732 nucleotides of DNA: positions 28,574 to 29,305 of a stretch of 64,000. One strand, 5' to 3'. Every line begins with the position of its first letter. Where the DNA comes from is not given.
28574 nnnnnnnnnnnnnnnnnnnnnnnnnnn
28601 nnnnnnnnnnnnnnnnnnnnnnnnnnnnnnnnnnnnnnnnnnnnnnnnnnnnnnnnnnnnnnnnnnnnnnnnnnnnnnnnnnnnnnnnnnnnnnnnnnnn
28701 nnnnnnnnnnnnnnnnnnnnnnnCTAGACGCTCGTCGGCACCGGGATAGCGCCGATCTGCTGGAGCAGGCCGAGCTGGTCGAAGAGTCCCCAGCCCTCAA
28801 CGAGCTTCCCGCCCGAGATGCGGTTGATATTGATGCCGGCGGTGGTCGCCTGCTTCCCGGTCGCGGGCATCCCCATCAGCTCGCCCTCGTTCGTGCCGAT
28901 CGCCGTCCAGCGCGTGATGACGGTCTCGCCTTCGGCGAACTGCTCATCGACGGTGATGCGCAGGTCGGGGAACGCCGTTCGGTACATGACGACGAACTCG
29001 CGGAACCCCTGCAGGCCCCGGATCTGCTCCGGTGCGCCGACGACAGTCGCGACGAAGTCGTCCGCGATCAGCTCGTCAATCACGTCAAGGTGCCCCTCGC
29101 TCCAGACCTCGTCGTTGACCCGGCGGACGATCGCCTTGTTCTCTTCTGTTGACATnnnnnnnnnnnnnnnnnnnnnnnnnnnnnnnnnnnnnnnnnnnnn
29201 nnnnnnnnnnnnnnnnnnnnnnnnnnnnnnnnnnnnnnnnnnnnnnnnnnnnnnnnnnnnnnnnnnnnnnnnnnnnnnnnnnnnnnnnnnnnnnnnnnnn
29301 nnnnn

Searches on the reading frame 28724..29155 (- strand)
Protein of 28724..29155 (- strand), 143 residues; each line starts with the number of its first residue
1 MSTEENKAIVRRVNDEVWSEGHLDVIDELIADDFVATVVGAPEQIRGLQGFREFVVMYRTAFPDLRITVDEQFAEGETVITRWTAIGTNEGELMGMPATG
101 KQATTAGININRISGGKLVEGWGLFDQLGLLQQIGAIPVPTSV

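Call 46: search_protein_families(library=pfam, proteins=[window:28724-29155:-], max_evalue=0.01)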
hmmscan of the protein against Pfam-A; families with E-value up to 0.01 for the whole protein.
window:28724-29155:- (143 aa): 2 families
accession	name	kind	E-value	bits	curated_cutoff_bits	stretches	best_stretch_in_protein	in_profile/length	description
PF07366.18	SnoaL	-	1.8e-37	128.4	28.4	1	9-134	2-126/126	SnoaL-like polyketide cyclase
PF12680.13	SnoaL_2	-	4.7e-21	75.7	27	1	10-120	1-101/102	SnoaL-like domain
